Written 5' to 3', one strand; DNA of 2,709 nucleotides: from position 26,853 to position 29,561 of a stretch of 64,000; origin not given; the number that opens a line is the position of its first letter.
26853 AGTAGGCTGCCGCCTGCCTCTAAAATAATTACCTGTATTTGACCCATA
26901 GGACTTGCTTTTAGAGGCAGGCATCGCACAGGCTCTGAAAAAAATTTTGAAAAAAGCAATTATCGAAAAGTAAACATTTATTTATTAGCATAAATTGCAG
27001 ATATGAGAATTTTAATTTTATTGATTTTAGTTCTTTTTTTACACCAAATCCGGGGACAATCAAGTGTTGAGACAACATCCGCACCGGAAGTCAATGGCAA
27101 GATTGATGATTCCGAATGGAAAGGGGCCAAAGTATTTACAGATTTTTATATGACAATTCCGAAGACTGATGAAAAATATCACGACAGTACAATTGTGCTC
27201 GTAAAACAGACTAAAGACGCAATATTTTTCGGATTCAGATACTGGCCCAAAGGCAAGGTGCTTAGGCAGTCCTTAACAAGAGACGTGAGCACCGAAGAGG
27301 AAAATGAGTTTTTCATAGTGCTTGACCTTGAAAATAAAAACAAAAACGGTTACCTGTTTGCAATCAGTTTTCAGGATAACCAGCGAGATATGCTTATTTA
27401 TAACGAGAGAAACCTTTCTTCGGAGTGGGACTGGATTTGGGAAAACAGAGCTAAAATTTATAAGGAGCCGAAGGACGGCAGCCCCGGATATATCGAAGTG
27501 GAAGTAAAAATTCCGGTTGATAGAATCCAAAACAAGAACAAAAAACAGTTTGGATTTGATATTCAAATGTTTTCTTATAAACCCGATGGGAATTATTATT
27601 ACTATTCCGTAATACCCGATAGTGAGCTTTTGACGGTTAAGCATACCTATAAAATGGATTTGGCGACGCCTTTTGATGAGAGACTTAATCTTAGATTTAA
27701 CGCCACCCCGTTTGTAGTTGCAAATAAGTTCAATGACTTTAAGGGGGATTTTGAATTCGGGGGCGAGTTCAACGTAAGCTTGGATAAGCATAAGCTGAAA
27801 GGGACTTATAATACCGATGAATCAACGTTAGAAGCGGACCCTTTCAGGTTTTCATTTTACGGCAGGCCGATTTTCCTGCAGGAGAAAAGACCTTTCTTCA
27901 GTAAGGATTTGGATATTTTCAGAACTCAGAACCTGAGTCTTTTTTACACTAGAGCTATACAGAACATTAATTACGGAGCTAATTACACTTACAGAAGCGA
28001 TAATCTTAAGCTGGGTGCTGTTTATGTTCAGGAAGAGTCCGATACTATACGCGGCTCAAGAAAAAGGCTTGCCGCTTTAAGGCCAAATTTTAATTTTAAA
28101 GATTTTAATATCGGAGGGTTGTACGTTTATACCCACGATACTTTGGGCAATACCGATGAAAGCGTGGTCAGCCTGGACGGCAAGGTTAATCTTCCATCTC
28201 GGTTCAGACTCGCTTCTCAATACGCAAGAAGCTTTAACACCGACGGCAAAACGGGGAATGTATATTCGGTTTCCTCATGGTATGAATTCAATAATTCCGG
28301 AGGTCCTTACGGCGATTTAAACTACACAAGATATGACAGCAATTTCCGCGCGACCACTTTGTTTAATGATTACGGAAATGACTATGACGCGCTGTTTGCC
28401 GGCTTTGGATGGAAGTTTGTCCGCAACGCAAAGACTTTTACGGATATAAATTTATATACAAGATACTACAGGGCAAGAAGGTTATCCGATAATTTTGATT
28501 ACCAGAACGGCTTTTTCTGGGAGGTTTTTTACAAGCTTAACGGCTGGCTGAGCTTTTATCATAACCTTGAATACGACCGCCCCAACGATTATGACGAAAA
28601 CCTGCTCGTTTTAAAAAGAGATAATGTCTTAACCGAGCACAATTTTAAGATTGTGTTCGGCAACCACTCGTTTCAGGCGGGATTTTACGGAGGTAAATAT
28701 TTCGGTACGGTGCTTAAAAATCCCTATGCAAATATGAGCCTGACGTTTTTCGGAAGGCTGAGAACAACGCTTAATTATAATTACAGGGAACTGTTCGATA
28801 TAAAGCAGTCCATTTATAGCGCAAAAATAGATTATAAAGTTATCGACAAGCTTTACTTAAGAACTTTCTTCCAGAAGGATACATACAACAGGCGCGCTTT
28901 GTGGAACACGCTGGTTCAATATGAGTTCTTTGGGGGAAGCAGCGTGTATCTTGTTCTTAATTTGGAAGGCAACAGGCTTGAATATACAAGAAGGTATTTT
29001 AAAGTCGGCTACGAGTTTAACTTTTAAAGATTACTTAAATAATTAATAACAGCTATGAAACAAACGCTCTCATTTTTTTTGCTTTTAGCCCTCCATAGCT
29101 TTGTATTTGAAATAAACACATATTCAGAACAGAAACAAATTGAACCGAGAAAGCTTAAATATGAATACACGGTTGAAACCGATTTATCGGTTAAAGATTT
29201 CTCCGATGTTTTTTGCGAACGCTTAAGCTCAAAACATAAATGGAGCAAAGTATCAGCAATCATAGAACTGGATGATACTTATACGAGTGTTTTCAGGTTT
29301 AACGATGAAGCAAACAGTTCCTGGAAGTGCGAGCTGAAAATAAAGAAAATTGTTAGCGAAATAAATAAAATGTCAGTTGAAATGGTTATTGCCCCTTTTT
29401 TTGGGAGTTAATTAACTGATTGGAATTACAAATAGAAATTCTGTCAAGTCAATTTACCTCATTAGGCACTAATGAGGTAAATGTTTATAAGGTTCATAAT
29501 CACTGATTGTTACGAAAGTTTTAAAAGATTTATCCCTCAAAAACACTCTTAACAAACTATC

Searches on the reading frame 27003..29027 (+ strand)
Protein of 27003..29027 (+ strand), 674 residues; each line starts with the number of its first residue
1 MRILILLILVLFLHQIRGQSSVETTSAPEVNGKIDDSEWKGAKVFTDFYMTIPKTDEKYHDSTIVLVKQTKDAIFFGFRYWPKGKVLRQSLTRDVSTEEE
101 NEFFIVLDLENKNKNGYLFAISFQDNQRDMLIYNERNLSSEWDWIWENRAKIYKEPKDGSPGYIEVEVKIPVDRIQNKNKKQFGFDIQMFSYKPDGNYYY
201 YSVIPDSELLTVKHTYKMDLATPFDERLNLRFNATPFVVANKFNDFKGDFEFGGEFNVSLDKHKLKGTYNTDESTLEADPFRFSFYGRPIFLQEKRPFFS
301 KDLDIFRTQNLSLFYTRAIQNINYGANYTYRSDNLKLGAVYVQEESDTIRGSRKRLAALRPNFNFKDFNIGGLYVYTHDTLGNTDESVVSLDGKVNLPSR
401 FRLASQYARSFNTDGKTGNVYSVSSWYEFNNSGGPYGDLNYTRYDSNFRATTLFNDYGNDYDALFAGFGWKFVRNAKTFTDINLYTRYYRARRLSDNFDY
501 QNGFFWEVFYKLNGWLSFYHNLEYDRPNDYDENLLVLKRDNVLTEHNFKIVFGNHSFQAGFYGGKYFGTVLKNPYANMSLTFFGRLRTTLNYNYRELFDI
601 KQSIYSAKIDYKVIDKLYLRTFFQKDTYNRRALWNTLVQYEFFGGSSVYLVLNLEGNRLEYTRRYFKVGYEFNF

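Call 25: search_protein_families(library=pfam, proteins=[window:27003-29027:+], max_evalue=0.01)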
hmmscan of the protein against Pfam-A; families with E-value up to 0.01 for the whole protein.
window:27003-29027:+ (674 aa): 0 families

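Call 27: find_homologous_proteins(query=window:27003-29027:+, max_evalue=1e-10)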
Query window:27003-29027:+ (674 aa): 254 proteins with E <= 1e-10 among 8000 candidates; the best 120 are listed.
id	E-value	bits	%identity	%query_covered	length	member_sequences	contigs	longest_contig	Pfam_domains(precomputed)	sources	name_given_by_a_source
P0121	0.0e+0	1547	100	100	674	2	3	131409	-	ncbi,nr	ncbi:MAG: hypothetical protein L0Y79_01440 [Chlorobi bacterium]|nr:hypothetical protein [Chlorobiota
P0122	0.0e+0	1444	92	100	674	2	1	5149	-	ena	-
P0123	0.0e+0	1168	74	100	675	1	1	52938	-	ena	-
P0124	0.0e+0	1076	68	100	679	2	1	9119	-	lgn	-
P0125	0.0e+0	1040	66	100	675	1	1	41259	-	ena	-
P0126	0.0e+0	1036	67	100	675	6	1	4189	-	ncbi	-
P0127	0.0e+0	1031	66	100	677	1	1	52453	-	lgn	-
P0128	0.0e+0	1029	67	96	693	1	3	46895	-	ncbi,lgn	-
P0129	0.0e+0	1025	65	100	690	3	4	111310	-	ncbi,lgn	-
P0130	0.0e+0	1017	66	100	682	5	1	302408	-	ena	-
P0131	0.0e+0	1012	65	100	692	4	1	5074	-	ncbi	-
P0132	7.2e-298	1008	66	99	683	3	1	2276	-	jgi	jgi:hypothetical protein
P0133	2.0e-297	1007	64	100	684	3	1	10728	-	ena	-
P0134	4.2e-297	1006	64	100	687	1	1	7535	-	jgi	-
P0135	4.2e-297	1006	65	100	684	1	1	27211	-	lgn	-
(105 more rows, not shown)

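Call 28: find_encoding_contigs(protein=P0122, flank=4000, max_places=3)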
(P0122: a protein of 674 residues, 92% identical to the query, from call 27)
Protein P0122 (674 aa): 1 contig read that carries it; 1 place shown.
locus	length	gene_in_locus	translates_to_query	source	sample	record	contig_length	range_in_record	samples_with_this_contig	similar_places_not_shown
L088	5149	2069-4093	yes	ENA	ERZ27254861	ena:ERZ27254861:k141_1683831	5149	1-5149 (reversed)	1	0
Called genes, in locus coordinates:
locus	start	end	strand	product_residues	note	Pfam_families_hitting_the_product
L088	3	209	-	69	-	?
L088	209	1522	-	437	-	PF00919:UPF0004, PF04055:Radical_SAM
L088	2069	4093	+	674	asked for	-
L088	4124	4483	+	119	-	-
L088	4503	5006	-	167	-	-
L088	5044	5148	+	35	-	?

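Call 29: find_encoding_contigs(protein=P0123, flank=4000, max_places=3)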
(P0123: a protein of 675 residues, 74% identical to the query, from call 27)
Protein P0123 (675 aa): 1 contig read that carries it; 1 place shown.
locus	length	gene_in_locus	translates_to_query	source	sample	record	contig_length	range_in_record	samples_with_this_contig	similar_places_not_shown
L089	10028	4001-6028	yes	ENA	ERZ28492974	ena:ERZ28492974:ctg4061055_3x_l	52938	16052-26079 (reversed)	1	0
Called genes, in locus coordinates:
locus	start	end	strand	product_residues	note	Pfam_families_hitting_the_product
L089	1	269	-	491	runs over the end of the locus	-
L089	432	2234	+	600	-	PF01839:FG-GAP (faint), PF13517:FG-GAP_3, PF07593:UnbV_ASPIC, PF18962:Por_Secre_tail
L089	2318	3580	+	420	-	PF24981:Beta-prop_ATRN-LZTR1, PF13964:Beta-prop_Calicin, PF25210:Kelch_FKB95, PF01344:Kelch_1, PF24996:NANM, PF24681:Kelch_KLHDC2_KLHL20_DRC7, PF01344:Kelch_1, PF13415:Beta-prop_FBX42, +8 more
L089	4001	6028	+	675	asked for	-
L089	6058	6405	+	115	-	-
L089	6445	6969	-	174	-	-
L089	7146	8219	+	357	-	PF09587:PGA_cap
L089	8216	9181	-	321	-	PF00389:2-Hacid_dh, PF02826:2-Hacid_dh_C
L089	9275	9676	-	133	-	PF04379:DUF525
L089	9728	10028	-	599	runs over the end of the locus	PF00664:ABC_membrane, PF00005:ABC_tran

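Call 30: find_encoding_contigs(protein=P0125, flank=4000, max_places=3)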
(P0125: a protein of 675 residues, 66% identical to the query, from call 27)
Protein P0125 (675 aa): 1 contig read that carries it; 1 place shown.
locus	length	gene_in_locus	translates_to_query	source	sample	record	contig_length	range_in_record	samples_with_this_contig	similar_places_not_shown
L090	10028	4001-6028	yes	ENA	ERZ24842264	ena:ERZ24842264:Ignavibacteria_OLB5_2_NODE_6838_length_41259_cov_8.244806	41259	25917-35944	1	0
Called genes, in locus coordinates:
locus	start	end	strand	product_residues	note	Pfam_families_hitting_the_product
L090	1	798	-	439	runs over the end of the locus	PF00919:UPF0004, PF04055:Radical_SAM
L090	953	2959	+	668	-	PF14508:GH97_N, PF10566:Glyco_hydro_97, PF14509:GH97_C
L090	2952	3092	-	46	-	-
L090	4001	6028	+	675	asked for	-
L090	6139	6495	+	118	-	-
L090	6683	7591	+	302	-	PF12838:Fer4_7 (faint), PF13187:Fer4_9 (weak), PF13484:Fer4_16 (faint), PF25160:LdpA_Fe-S-bd (faint), PF00037:Fer4 (faint), PF13237:Fer4_10 (weak), PF14697:Fer4_21 (weak), PF00881:Nitroreductase, +1 more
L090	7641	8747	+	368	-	PF09587:PGA_cap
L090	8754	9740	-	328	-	PF00389:2-Hacid_dh, PF03807:F420_oxidored (faint), PF02826:2-Hacid_dh_C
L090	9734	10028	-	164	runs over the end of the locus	PF04248:NTP_transf_9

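Call 38: find_encoding_contigs(protein=window:27003-29027:+, flank=4000, max_places=6)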
Protein window:27003-29027:+ (674 aa): 2 contigs read that carry it; 2 places shown.
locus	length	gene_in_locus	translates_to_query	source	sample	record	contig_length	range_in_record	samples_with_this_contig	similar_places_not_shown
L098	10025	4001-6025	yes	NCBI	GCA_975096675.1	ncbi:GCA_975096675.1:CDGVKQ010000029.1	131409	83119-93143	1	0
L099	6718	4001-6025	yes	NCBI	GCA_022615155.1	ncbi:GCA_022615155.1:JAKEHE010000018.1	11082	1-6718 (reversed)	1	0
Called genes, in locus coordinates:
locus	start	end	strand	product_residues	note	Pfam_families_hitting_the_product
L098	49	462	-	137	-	PF00334:NDK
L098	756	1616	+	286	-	PF02163:Peptidase_M50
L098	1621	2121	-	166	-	PF00300:His_Phos_1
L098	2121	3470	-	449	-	PF00919:UPF0004, PF04055:Radical_SAM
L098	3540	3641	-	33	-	-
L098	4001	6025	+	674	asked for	-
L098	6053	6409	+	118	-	-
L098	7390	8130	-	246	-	PF01128:IspD, PF12804:NTP_transf_3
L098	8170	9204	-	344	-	PF02547:Queuosine_synth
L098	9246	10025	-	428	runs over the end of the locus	PF03952:Enolase_N, PF00113:Enolase_C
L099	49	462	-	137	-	PF00334:NDK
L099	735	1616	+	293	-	PF02163:Peptidase_M50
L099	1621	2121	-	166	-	PF00300:His_Phos_1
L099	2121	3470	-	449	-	PF00919:UPF0004, PF04055:Radical_SAM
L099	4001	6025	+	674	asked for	-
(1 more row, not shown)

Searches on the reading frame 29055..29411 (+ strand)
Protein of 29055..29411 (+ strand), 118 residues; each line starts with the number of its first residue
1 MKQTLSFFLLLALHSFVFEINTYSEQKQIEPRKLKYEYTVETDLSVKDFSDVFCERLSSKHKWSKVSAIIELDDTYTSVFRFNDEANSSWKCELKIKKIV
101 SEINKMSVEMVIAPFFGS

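Call 25: search_protein_families(library=pfam, proteins=[window:29055-29411:+], max_evalue=0.01)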
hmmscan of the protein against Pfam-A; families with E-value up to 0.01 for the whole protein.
window:29055-29411:+ (118 aa): 0 families

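Call 39: find_encoding_contigs(protein=window:29055-29411:+, flank=4000, max_places=8)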
Protein window:29055-29411:+ (118 aa): 4 contigs read that carry it; 4 places shown.
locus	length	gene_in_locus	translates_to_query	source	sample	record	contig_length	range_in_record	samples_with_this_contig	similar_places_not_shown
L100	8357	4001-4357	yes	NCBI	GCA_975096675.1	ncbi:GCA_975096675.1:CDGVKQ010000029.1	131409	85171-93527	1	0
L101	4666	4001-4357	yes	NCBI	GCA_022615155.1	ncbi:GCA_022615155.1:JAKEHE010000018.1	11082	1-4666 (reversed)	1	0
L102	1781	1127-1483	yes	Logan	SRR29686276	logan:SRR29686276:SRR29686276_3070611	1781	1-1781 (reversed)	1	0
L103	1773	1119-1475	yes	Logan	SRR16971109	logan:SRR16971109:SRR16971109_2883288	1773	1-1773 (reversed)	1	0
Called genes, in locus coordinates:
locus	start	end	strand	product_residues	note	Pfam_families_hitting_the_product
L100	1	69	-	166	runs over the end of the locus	PF00300:His_Phos_1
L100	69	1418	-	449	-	PF00919:UPF0004, PF04055:Radical_SAM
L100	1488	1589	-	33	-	-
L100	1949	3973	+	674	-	-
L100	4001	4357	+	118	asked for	-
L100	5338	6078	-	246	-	PF01128:IspD, PF12804:NTP_transf_3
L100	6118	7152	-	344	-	PF02547:Queuosine_synth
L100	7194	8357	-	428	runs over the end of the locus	PF03952:Enolase_N, PF00113:Enolase_C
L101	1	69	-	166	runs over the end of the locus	PF00300:His_Phos_1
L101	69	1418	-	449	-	PF00919:UPF0004, PF04055:Radical_SAM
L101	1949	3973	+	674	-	-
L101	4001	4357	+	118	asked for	-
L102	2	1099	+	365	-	?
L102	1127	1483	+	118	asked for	-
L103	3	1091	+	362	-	?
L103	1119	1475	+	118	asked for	-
